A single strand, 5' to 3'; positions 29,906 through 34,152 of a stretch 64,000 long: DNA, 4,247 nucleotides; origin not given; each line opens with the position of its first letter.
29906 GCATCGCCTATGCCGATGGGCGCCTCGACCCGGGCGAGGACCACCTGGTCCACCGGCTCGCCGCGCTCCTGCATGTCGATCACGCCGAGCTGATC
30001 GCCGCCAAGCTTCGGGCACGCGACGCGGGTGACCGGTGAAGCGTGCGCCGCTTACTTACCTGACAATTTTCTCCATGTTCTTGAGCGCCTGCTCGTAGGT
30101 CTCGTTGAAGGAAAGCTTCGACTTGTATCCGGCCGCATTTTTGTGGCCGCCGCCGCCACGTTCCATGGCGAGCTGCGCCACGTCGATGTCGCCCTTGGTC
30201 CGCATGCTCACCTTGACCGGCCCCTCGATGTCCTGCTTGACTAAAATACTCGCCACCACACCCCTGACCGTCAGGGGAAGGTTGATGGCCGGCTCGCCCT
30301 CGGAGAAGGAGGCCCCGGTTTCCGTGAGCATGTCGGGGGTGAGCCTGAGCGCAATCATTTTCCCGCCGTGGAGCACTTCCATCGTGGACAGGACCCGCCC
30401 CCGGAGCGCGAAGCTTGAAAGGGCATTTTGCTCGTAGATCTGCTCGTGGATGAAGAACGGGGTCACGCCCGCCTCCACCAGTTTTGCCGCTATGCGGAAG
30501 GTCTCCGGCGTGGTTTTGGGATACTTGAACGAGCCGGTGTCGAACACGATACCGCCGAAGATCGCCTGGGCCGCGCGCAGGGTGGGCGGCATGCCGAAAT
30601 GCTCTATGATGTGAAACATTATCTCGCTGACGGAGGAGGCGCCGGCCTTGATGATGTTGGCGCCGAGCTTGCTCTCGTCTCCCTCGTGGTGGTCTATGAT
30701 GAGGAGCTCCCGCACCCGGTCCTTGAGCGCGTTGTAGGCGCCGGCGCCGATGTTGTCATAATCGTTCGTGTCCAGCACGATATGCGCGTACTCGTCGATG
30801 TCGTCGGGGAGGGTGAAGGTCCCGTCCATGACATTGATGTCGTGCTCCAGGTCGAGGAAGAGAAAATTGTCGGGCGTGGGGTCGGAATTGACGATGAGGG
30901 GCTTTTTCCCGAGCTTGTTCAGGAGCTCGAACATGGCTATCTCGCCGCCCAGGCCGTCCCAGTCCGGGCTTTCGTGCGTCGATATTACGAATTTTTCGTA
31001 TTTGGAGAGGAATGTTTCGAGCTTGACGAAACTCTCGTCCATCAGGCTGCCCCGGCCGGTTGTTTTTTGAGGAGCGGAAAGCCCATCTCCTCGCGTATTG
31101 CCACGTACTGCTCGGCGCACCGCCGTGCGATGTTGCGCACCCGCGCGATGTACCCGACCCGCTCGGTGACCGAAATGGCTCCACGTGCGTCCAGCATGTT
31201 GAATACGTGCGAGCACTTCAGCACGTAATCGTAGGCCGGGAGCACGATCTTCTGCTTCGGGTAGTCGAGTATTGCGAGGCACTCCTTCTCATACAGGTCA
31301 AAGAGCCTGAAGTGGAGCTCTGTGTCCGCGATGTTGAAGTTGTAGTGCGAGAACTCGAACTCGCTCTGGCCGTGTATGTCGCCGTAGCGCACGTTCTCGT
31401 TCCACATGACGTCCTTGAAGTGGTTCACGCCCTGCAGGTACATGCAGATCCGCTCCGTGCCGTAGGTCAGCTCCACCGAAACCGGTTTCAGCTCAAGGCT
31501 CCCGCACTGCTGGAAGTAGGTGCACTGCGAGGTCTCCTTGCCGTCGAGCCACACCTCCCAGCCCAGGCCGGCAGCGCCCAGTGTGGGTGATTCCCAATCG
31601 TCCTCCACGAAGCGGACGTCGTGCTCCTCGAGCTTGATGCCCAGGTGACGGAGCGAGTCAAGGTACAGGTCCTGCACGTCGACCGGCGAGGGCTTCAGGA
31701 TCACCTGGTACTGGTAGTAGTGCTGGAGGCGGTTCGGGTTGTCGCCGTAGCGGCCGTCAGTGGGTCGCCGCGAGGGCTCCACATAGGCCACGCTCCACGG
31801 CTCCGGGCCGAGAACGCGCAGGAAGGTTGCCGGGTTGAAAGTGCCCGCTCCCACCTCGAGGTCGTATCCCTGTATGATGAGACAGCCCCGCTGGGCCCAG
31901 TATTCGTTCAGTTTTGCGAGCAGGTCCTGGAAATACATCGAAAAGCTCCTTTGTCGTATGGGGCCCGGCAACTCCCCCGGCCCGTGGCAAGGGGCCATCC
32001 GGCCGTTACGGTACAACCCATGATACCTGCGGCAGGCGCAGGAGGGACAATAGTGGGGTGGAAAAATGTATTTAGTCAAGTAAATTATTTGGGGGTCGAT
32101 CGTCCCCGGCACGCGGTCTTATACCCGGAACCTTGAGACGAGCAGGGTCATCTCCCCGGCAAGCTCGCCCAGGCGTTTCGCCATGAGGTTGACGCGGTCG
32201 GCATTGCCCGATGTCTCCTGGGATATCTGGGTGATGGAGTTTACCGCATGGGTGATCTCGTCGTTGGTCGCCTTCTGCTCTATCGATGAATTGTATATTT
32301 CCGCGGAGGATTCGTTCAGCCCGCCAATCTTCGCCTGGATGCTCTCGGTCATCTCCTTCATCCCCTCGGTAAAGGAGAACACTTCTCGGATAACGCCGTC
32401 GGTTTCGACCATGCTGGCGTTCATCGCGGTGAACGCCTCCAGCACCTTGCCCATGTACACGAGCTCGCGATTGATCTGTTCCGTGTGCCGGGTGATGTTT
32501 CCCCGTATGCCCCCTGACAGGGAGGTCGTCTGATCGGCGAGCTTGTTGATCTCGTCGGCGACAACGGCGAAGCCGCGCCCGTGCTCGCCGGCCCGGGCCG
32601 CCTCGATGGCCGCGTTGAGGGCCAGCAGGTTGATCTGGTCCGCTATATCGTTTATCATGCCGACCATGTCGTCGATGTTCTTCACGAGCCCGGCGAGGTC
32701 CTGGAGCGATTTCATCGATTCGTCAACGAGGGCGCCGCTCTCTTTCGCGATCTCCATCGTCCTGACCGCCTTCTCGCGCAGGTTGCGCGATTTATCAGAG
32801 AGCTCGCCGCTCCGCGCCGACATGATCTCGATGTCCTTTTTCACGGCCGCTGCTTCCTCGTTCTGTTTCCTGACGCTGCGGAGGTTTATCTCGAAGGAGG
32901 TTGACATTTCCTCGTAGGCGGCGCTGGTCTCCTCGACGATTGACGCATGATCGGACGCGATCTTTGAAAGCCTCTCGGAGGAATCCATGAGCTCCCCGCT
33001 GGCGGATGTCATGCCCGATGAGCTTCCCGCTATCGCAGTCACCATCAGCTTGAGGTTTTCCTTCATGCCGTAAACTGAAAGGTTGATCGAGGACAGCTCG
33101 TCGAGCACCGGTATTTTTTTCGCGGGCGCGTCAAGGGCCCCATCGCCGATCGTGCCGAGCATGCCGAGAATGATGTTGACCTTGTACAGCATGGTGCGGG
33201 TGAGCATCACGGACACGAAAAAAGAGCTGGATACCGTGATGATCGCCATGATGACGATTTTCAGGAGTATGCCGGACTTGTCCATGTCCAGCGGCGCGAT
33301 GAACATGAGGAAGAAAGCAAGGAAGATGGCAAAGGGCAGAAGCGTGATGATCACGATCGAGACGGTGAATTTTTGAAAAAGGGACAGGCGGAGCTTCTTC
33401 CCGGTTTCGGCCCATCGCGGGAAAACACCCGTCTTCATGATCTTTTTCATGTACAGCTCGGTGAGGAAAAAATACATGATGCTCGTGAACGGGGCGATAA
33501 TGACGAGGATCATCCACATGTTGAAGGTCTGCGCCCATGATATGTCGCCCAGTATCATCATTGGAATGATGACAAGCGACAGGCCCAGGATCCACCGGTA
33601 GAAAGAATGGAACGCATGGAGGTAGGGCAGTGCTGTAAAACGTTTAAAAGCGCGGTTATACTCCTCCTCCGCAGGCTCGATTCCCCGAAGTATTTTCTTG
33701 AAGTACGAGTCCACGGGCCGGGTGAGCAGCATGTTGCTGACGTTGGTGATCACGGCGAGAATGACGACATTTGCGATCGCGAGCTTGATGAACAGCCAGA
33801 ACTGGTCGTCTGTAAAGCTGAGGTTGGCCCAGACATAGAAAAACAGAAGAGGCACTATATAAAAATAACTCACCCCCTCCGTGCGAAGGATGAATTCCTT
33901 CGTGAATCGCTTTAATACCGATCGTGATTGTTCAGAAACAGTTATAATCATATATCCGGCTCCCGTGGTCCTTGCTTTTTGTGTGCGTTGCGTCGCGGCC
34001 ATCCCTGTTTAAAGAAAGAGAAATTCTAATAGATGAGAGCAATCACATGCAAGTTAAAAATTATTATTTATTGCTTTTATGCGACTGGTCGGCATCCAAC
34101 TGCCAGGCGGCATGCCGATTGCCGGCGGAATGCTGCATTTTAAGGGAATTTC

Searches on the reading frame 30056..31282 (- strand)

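Call 19: search_protein_families(library=pfam, proteins=[window:30056-31282:-])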
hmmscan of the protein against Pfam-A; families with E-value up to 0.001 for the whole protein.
window:30056-31282:- (408 aa): 2 families
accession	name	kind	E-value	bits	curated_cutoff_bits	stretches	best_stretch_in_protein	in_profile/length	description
PF01368.27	DHH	-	3.7e-11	43.8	28.1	1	97-228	1-105/125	DHH family, N-terminal domain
PF02272.25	DHHA1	-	4.2e-09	37.2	25.9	1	334-407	23-100/102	DHHA1 domain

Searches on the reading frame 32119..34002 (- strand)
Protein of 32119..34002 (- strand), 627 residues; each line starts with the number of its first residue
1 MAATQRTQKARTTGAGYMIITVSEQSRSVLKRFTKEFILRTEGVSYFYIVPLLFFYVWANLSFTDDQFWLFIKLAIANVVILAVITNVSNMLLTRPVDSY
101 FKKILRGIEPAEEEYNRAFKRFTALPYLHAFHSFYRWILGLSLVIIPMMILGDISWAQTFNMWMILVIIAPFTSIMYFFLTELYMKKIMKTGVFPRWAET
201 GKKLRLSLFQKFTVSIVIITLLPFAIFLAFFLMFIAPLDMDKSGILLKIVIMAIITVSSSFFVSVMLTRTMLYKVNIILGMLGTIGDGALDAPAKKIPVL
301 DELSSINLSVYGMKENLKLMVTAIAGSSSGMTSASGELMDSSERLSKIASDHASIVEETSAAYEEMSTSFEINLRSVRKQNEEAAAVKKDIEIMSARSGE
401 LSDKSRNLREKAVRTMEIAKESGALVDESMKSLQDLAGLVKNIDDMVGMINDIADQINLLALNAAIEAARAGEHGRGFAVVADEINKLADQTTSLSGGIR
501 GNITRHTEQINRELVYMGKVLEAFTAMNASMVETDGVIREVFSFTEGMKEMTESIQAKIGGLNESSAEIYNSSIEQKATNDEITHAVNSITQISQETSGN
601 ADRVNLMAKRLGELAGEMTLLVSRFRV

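Call 19: search_protein_families(library=pfam, proteins=[window:32119-34002:-])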
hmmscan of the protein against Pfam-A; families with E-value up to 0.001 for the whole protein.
window:32119-34002:- (627 aa): 1 family
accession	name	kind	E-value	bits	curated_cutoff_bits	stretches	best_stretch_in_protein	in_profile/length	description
PF00015.26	MCPsignal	-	1.2e-30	107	34.6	1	410-593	2-171/172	Methyl-accepting chemotaxis protein (MCP) signalling domain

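Call 68: find_homologous_proteins(query=window:32119-34002:-, max_evalue=1e-20)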
Query window:32119-34002:- (627 aa): 500 proteins with E <= 1e-20 among 8000 candidates; the best 120 are listed.
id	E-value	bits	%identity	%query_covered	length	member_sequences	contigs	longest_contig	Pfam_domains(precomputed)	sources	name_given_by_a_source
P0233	0.0e+0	1298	100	97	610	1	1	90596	PF00015.27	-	-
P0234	0.0e+0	1186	90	97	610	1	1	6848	PF00015.27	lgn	-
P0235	6.8e-286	968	91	80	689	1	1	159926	PF00015.27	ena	-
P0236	3.3e-191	655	52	96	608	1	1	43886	PF00015.27,PF14662.12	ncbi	-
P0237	7.1e-190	651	53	95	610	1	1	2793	PF00015.27,PF20529.4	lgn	-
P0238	7.5e-189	647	52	95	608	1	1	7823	PF00015.27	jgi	jgi:methyl-accepting chemotaxis protein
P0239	1.4e-186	640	51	95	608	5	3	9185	PF00015.27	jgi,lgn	jgi:methyl-accepting chemotaxis protein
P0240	6.6e-183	628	50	97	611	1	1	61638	PF00015.27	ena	-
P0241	3.4e-181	622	51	95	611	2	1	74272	PF00015.27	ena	-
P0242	8.5e-180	618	50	95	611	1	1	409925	PF00015.27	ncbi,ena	-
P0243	5.3e-179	615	50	96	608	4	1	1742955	PF00015.27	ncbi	-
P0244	7.0e-172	591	49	95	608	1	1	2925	PF00015.27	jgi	jgi:methyl-accepting chemotaxis protein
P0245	1.1e-171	591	46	97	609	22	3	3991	PF00015.27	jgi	-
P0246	9.6e-170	584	47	96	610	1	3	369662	PF00015.27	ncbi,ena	-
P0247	1.5e-165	570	47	95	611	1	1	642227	PF00015.27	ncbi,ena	-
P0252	4.4e-159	549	47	95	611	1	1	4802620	PF00015.27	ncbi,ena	-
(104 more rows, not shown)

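Call 72: find_encoding_contigs(protein=P0252, flank=10000, max_places=2)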
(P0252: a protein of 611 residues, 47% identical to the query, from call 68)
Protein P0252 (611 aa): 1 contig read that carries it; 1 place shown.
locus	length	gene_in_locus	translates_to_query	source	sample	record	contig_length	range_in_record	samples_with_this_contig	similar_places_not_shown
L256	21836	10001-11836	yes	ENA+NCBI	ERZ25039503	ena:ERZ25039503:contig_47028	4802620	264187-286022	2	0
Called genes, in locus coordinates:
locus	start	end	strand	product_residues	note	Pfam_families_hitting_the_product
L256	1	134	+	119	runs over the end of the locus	-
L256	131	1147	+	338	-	PF02518:HATPase_c, PF00072:Response_reg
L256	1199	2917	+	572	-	PF00753:Lactamase_B, PF12706:Lactamase_B_2 (faint), PF14863:Alkyl_sulf_dimr, PF02036:SCP2 (faint), PF14864:Alkyl_sulf_C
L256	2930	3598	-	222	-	PF02698:DUF218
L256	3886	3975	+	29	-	-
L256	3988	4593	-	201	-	PF27271:AF_1327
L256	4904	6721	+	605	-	PF07228:SpoIIE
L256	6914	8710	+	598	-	PF07228:SpoIIE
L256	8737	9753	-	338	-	PF07719:TPR_2 (faint), PF00515:TPR_1 (faint), PF13424:TPR_12, PF13428:TPR_14 (faint), PF13374:TPR_10 (faint)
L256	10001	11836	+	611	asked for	PF00015:MCPsignal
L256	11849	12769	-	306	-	PF13353:Fer4_12 (weak), PF00037:Fer4 (weak), PF12838:Fer4_7, PF13187:Fer4_9 (weak), PF13237:Fer4_10, PF14697:Fer4_21 (weak), PF00037:Fer4, PF04055:Radical_SAM, +4 more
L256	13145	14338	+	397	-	PF12797:Fer4_2 (faint), PF13237:Fer4_10, PF14697:Fer4_21 (weak), PF00037:Fer4 (weak), PF12837:Fer4_6 (weak), PF12838:Fer4_7, PF13187:Fer4_9, PF25160:LdpA_Fe-S-bd (weak)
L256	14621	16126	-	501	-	PF07695:7TMR-DISM_7TM, PF16927:HisKA_7TM, PF07228:SpoIIE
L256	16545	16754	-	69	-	PF01228:Gly_radical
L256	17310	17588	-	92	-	PF02901:PFL-like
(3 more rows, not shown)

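Call 75: find_encoding_contigs(protein=P0243, flank=10000, max_places=1)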
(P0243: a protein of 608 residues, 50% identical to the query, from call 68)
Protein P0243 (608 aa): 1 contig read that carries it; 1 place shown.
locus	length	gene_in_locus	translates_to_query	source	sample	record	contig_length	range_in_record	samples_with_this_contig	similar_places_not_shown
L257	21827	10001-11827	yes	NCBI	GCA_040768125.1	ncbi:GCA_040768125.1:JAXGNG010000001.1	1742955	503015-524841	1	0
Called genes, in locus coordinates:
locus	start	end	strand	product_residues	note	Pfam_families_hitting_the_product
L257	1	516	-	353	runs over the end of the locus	PF00483:NTP_transferase, PF12804:NTP_transf_3, PF22640:ManC_GMP_beta-helix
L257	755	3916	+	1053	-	PF13646:HEAT_2 (faint)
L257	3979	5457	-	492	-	-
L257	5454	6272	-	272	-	PF00497:SBP_bac_3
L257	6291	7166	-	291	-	PF12895:ANAPC3 (faint), PF13424:TPR_12 (faint), PF00515:TPR_1 (faint), PF07719:TPR_2 (faint), PF13174:TPR_6 (faint), PF13428:TPR_14 (faint), PF13181:TPR_8 (faint), PF13414:TPR_11 (faint), +2 more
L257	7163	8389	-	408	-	PF00005:ABC_tran, PF13304:AAA_21 (faint), PF08352:oligo_HPY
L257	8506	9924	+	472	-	PF04015:DUF362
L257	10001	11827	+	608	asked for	PF00015:MCPsignal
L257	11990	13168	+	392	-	PF25084:LbH_EIF2B (weak), PF24894:Hexapep_GlmU, PF25087:GMPPB_C (weak)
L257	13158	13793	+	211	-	-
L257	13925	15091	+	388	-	PF07614:DUF1577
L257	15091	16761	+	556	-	PF28306:LIC10012_N (faint), PF00092:VWA (weak)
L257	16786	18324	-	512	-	PF08668:HDOD, PF01966:HD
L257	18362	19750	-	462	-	PF01743:PolyA_pol, PF12627:PolyA_pol_RNAbd, PF01966:HD, PF13735:tRNA_NucTran2_2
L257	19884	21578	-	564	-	-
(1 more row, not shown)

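Call 78: find_encoding_contigs(protein=P0247, flank=10000, max_places=1)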
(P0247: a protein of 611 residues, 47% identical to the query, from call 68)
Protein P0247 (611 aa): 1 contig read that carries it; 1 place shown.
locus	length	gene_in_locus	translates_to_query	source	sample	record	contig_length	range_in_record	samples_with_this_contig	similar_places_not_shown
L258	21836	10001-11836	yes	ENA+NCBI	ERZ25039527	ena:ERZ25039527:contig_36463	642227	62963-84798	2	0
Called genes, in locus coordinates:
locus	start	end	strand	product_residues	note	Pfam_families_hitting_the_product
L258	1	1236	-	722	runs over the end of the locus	PF03772:Competence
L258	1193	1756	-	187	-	-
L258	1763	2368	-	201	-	PF03548:LolA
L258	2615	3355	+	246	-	PF20308:TPR-S (faint), PF07719:TPR_2 (faint), PF13174:TPR_6 (faint), PF13424:TPR_12 (faint), PF13428:TPR_14 (faint), PF12895:ANAPC3 (weak), PF13432:TPR_16 (weak), PF14559:TPR_19 (weak), +6 more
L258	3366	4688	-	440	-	-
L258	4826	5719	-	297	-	PF01207:Dus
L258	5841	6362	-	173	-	-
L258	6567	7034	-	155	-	-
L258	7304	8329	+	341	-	PF01641:SelR, PF01625:PMSR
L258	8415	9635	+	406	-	-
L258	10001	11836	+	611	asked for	PF00015:MCPsignal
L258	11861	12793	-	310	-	PF13353:Fer4_12 (faint), PF12797:Fer4_2 (faint), PF12838:Fer4_7 (faint), PF00037:Fer4 (faint), PF12837:Fer4_6 (faint), PF13237:Fer4_10 (faint), PF13484:Fer4_16 (faint), PF04055:Radical_SAM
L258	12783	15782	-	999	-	PF02901:PFL-like, PF01228:Gly_radical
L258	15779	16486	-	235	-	PF00440:TetR_N, PF13305:TetR_C_33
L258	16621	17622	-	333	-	PF00561:Abhydrolase_1, PF12697:Abhydrolase_6, PF12146:Hydrolase_4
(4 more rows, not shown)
